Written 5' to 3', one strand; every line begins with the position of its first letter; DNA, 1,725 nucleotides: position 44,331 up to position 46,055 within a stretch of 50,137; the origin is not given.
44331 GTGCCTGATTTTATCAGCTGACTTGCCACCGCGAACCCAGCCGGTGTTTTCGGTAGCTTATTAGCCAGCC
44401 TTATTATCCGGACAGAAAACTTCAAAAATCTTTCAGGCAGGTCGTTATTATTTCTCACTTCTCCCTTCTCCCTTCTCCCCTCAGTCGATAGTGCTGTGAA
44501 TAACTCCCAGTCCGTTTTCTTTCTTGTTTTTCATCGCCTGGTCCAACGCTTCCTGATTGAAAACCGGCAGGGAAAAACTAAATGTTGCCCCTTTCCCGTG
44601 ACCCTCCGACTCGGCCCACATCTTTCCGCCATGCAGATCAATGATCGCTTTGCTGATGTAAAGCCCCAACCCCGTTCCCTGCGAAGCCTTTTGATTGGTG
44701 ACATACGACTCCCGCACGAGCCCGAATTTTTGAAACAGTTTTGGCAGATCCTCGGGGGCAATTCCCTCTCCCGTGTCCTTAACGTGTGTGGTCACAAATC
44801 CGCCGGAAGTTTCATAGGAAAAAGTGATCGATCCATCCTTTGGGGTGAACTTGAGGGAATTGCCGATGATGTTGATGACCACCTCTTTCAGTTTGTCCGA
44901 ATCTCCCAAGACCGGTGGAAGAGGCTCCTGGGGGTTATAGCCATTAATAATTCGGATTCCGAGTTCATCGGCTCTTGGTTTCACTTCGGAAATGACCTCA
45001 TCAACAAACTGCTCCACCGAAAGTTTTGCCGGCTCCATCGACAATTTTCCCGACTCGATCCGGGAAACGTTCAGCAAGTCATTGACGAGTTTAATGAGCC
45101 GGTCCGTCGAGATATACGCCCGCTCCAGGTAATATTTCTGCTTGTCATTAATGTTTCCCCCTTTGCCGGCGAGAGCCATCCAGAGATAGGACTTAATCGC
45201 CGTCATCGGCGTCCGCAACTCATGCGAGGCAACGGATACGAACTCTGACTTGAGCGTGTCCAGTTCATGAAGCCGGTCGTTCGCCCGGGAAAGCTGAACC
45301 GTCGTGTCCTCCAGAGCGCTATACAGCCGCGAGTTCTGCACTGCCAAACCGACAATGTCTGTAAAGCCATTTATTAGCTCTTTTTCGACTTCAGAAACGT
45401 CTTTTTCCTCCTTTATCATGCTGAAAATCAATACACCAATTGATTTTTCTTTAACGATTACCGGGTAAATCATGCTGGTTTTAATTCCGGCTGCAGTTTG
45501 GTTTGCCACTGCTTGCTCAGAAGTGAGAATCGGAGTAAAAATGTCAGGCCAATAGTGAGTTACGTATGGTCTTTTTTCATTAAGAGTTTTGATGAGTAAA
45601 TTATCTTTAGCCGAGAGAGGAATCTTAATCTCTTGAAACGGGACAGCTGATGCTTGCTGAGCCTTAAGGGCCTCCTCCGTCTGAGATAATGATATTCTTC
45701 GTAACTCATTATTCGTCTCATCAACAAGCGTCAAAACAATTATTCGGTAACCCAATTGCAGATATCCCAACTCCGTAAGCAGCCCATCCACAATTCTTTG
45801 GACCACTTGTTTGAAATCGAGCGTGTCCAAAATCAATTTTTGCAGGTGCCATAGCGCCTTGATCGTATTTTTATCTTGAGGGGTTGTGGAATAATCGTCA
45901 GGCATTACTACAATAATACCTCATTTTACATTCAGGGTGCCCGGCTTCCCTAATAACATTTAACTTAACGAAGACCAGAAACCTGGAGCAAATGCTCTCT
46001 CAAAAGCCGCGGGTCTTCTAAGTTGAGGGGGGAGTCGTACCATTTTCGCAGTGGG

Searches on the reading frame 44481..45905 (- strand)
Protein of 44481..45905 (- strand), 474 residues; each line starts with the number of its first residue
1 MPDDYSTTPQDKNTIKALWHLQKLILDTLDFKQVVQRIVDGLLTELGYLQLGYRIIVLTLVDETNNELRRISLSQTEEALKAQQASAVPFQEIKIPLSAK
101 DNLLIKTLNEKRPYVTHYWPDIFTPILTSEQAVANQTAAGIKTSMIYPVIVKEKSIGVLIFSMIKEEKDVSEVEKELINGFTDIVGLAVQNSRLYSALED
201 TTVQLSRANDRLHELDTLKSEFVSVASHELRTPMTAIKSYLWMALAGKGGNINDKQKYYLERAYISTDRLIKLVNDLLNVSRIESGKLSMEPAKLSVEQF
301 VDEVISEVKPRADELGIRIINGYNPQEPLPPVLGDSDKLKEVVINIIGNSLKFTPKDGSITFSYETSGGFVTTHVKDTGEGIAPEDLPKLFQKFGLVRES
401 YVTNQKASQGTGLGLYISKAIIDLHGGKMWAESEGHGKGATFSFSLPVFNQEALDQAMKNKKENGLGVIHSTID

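Call 13: search_protein_families(library=pfam, proteins=[window:44481-45905:-], max_evalue=0.01)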
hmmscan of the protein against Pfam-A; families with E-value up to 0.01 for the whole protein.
window:44481-45905:- (474 aa): 8 families
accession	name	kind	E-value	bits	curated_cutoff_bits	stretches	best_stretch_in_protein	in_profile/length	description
PF02518.31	HATPase_c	-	5.5e-26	91.6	26.4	1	334-448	1-109/111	Histidine kinase-, DNA gyrase B-, and HSP90-like ATPase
PF00512.31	HisKA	-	4.9e-18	65.4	26.9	1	219-286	2-66/66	His Kinase A (phospho-acceptor) domain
PF13185.12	GAF_2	-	9.6e-06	26.3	28.6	1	29-190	2-136/136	GAF domain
PF13581.12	HATPase_c_2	-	0.00047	20.6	27.4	1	339-423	36-110/127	Histidine kinase-like ATPase domain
PF13492.12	GAF_3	-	0.0012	19.7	27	1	50-191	16-129/129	GAF domain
PF15714.11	SpoVT_C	-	0.0044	17.5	27.5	1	133-179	71-117/128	Stage V sporulation protein T C-terminal, transcription factor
PF13589.12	HATPase_c_3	-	0.0072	16.8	25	0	339-415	3-77/137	Histidine kinase-, DNA gyrase B-, and HSP90-like ATPase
PF01590.32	GAF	-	0.0074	17.3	22.4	0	40-189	7-133/133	GAF domain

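Call 14: search_protein_families(library=ncbifam, proteins=[window:44481-45905:-], max_evalue=0.01)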
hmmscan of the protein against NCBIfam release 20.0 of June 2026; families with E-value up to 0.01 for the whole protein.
window:44481-45905:- (474 aa): 78 families (the best 25 are shown)
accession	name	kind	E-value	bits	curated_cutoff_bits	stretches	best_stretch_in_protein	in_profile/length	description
NF033092.0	HK_WalK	equivalog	2.1e-48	165.3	725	1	215-448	368-594/594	cell wall metabolism sensor histidine kinase WalK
NF046044.1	PnpS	equivalog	2.7e-48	164.9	400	1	150-447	103-390/390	two-component system histidine kinase PnpS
TIGR02966.1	phoR_proteo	equivalog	2.9e-47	161.3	334.2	1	193-445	88-332/333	phosphate regulon sensor histidine kinase PhoR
TIGR02956.1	TMAO_torS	equivalog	1.4e-46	159.1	676.5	1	198-459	443-693/967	TMAO reductase system sensor histidine kinase/response regulator TorS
NF038297.2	hybrid_HK_HrmK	equivalog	3.4e-44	151.5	725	1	136-463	155-472/607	hybrid histidine kinase/response regulator HrmK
NF047874.1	MASE3_PAS_HK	subfamily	2.9e-43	148.6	560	1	149-463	360-640/655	MASE3 domain-containing sensor histidine kinase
NF045911.1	TCSHisKinNblS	equivalog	7.1e-40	136.9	1000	1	211-448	380-620/621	two-component system sensor histidine kinase NblS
NF041880.1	EPS_EpsF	equivalog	8.2e-40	136.7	900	1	207-447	262-492/492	response regulator EpsF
NF011874.0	PRK15347.1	equivalog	7e-39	133.6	852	1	188-453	367-619/921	two component system sensor kinase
NF006800.0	PRK09303.1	equivalog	2.9e-38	131.8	342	1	111-451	56-380/383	histidine kinase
NF008318.0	PRK11107.1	equivalog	1.6e-36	125.8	890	1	199-452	273-522/920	two-component sensor histidine kinase BarA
NF047465.1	hybrid_HK_LvrA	exception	3.2e-36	124.7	1200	1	192-461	175-435/819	hybrid histidine kinase/response regulator LvrA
NF050805.1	CellDivHKDivJCaul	equivalog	3.7e-36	124.5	1000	1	203-451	282-523/531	cell cycle sensor histidine kinase DivJ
NF041735.1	hist_kin_RppB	equivalog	8.7e-36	123.6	400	1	221-447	218-438/438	two-component system sensor histidine kinase RppB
NF033093.1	HK_VicK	exception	2.2e-35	122.2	680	1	220-454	210-441/448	cell wall metabolism sensor histidine kinase VicK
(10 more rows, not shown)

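Call 28: find_encoding_contigs(protein=window:44481-45905:-, flank=6000, max_places=10)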
Protein window:44481-45905:- (474 aa): 23 contigs read that carry it; 6 places shown.
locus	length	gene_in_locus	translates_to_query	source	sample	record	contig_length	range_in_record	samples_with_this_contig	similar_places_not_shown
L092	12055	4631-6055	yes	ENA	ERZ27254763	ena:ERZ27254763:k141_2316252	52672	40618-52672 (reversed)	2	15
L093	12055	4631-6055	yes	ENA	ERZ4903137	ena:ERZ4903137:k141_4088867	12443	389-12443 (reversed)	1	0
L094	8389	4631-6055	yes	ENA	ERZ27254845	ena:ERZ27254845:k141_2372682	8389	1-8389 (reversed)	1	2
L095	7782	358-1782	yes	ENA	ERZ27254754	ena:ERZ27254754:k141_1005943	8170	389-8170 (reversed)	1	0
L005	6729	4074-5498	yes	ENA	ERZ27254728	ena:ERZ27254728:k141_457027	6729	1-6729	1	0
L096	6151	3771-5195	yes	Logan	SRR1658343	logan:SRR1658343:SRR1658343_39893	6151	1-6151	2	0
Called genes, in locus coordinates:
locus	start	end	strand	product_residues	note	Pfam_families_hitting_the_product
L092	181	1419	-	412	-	-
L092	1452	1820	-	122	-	-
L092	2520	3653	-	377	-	-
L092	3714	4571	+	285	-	-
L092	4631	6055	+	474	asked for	PF13185:GAF_2 (weak), PF00512:HisKA, PF02518:HATPase_c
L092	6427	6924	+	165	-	PF07963:N_methyl (faint)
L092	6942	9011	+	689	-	-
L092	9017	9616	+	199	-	-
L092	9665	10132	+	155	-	-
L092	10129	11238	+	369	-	PF13399:LytR_C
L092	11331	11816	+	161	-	PF07963:N_methyl (weak)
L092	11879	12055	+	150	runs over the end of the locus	PF00293:NUDIX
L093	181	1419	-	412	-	-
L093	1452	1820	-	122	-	-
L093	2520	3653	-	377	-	-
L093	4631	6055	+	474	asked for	PF13185:GAF_2 (weak), PF00512:HisKA, PF02518:HATPase_c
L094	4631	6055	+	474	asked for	PF13185:GAF_2 (weak), PF00512:HisKA, PF02518:HATPase_c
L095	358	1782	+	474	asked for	PF13185:GAF_2 (weak), PF00512:HisKA, PF02518:HATPase_c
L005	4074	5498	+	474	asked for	PF13185:GAF_2 (weak), PF00512:HisKA, PF02518:HATPase_c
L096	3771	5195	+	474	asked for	PF13185:GAF_2 (weak), PF00512:HisKA, PF02518:HATPase_c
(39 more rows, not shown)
